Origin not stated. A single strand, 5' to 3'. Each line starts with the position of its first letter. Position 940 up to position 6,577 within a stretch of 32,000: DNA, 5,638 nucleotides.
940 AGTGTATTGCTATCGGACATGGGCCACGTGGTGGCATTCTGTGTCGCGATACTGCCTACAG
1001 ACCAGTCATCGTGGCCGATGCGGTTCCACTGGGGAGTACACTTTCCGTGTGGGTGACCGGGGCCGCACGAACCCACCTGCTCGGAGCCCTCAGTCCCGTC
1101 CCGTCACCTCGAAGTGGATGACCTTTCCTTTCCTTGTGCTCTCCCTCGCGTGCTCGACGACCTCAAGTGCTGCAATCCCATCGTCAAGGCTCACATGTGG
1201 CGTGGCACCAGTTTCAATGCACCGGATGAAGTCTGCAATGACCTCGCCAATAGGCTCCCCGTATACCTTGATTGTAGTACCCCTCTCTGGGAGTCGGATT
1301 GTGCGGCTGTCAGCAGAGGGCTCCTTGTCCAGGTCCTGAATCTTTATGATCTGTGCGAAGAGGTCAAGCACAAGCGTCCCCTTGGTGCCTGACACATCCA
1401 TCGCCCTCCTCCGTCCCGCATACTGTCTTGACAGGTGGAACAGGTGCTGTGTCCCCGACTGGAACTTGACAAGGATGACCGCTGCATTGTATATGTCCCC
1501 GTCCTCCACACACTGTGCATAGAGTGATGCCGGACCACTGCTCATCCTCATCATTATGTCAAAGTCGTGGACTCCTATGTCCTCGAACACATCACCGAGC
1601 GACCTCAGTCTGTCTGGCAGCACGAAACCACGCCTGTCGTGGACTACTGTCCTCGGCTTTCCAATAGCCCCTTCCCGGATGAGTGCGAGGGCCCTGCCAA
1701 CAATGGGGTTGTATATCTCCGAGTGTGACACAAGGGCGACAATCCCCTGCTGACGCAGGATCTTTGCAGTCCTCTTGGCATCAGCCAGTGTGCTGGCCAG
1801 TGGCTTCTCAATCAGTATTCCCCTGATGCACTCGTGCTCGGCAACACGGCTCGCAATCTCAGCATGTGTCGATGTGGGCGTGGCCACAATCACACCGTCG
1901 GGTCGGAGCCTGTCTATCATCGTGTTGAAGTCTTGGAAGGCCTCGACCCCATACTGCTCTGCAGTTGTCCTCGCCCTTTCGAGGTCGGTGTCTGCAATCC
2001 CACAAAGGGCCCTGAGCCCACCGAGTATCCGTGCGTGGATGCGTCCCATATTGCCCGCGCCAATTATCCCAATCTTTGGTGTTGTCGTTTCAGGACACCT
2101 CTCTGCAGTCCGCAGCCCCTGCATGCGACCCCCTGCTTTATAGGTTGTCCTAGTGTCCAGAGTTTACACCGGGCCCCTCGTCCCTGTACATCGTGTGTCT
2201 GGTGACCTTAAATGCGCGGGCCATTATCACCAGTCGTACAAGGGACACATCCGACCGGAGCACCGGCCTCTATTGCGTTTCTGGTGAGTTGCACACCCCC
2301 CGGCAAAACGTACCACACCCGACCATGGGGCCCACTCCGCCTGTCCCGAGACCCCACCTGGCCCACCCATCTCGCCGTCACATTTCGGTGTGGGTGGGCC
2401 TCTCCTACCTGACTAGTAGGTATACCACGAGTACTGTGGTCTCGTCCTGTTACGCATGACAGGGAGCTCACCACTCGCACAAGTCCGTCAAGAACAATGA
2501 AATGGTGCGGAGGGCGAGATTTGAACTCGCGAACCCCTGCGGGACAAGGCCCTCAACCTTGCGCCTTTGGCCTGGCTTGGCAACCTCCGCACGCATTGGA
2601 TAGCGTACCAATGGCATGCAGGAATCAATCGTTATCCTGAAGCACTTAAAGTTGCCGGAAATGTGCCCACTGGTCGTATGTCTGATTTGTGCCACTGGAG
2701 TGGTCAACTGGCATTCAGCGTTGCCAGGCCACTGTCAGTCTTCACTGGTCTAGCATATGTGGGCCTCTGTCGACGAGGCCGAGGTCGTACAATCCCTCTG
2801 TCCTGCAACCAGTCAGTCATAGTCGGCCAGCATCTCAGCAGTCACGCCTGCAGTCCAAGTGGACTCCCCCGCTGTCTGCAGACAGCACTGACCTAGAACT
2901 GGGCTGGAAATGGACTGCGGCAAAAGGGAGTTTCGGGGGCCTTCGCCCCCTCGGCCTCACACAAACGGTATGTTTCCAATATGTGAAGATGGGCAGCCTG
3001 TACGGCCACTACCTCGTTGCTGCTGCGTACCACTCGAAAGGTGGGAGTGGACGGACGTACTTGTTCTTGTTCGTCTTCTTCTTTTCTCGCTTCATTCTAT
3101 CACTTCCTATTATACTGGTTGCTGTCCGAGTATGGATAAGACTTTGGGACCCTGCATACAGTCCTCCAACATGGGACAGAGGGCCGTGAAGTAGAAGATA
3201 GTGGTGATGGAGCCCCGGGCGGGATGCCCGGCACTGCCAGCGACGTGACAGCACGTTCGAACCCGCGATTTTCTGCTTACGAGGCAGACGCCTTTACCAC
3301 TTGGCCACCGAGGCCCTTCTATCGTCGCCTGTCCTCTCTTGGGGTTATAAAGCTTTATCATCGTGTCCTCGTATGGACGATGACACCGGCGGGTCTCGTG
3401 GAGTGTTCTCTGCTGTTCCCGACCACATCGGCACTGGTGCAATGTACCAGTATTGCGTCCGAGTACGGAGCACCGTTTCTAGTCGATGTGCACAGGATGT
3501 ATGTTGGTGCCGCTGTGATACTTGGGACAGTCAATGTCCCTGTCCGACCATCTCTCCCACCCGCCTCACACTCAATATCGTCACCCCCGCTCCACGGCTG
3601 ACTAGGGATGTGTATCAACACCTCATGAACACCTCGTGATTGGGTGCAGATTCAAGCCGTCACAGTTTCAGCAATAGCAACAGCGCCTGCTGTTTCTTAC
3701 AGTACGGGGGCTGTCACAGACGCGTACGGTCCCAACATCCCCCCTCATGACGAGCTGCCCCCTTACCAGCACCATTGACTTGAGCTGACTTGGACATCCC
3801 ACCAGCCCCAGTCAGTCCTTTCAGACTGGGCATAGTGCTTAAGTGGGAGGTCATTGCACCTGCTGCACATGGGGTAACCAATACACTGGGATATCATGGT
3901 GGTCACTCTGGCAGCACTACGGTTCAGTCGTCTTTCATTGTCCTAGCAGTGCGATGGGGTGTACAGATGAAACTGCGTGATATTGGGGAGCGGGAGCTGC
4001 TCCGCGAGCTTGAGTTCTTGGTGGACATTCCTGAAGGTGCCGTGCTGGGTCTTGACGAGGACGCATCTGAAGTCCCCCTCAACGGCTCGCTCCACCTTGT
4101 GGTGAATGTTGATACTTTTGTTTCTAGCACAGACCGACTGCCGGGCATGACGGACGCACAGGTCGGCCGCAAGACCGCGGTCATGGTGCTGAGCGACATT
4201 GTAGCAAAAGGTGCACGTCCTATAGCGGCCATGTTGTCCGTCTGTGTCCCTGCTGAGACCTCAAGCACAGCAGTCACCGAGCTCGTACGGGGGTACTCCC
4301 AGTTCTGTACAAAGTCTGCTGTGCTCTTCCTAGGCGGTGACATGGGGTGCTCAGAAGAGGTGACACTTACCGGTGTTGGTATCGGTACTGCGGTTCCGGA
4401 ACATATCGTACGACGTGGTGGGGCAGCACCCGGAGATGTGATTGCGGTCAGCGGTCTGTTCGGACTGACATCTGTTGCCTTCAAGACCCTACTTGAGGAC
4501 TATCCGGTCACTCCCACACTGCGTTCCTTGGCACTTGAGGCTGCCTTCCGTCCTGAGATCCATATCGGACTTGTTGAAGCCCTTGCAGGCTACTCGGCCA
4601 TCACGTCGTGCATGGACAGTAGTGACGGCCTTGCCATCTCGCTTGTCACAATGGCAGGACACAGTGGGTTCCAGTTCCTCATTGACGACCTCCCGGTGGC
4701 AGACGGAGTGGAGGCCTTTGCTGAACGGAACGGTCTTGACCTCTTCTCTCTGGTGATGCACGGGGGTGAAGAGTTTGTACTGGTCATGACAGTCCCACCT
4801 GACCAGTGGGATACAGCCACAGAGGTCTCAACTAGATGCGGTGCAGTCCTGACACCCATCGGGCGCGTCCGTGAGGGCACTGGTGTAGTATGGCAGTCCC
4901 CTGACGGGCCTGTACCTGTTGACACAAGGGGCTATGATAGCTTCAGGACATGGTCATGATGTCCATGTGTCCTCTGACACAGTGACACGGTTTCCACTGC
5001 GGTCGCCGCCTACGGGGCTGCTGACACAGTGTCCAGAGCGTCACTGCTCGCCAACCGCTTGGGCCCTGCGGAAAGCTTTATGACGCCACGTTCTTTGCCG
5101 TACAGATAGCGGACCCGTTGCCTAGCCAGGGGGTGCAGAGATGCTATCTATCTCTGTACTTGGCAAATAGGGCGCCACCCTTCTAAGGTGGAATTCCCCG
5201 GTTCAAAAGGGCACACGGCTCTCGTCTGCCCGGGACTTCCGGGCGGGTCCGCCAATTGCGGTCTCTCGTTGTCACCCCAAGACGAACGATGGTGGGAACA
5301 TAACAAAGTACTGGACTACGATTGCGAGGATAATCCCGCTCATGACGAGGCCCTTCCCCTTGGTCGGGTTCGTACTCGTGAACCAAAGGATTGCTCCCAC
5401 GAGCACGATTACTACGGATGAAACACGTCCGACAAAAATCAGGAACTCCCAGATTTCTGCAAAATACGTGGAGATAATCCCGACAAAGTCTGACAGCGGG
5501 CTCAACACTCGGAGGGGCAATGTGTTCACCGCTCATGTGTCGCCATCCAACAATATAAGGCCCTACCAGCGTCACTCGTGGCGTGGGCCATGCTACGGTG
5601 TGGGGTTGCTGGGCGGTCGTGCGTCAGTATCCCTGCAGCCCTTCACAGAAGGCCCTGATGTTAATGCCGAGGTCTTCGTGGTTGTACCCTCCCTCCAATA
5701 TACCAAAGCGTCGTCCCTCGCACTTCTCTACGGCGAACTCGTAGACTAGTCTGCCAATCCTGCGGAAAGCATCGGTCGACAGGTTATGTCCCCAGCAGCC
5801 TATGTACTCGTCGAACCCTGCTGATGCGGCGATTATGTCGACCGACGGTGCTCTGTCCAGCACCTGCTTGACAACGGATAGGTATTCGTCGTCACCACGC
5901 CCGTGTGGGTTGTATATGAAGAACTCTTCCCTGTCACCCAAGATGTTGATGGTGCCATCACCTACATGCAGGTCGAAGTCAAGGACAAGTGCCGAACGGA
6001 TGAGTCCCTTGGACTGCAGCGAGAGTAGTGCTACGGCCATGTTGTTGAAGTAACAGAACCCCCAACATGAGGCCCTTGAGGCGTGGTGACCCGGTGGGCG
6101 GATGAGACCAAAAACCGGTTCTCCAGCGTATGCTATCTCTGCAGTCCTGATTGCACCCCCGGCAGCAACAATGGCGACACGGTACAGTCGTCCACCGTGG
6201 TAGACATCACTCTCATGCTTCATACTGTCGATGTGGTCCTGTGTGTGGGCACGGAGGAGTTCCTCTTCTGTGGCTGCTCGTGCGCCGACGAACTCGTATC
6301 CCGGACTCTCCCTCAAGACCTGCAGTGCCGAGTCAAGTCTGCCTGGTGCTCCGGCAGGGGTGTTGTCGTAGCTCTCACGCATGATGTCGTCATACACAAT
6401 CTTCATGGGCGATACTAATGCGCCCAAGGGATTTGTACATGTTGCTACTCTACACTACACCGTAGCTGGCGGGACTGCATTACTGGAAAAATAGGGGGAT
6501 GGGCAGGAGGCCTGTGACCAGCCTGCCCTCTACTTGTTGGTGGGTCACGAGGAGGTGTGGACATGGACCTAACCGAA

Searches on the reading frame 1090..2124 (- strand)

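Call 9: search_protein_families(library=pfam, proteins=[window:1090-2124:-])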
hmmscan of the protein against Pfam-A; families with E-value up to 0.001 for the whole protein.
window:1090-2124:- (344 aa): 5 families
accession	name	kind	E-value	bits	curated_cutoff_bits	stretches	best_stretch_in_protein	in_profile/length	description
PF01408.29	GFO_IDH_MocA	-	1.8e-23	84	24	1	17-133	2-119/120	Oxidoreductase family, NAD-binding Rossmann fold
PF22725.1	GFO_IDH_MocA_C3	-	3.9e-13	49.9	27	1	145-252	4-124/124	GFO/IDH/MocA C-terminal domain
PF02894.22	GFO_IDH_MocA_C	-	4e-09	37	22.9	1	148-336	3-216/218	Oxidoreductase family, C-terminal alpha/beta domain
PF03807.23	F420_oxidored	-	4e-07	31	21.6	1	17-96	1-80/94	NADP oxidoreductase coenzyme F420-dependent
PF01488.26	Shikimate_DH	-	0.00053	20.5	24.3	1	11-87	8-87/138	Shikimate / quinate 5-dehydrogenase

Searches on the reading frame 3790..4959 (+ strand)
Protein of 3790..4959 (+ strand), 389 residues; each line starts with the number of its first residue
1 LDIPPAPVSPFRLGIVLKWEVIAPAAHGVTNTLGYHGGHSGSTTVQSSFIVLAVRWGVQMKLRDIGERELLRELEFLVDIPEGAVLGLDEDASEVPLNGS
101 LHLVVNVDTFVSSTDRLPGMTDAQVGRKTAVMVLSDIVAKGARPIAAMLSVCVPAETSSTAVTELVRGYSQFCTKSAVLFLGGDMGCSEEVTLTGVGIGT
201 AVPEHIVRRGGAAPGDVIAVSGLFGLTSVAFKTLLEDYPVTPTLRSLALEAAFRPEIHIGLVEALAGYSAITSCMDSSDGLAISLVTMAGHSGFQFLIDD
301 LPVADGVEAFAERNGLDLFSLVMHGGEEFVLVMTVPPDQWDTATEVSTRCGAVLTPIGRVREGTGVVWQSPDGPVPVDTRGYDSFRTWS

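Call 9: search_protein_families(library=pfam, proteins=[window:3790-4959:+])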
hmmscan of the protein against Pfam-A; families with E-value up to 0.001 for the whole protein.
window:3790-4959:+ (389 aa): 2 families
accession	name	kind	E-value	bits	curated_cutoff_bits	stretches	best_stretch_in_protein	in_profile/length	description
PF00586.29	AIRS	-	3.6e-17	63.2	24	1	90-200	2-111/112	AIR synthase related protein, N-terminal domain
PF02769.27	AIRS_C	-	2.1e-06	28.5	23.1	1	214-365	2-150/156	AIR synthase related protein, C-terminal domain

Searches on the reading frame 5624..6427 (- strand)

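Call 9: search_protein_families(library=pfam, proteins=[window:5624-6427:-])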
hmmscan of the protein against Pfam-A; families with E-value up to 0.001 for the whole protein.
window:5624-6427:- (267 aa): 1 family
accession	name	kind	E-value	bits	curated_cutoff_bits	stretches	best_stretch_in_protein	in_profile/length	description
PF00850.24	Hist_deacetyl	-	3.4e-39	135.4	27.9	2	28-178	5-176/298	Histone deacetylase domain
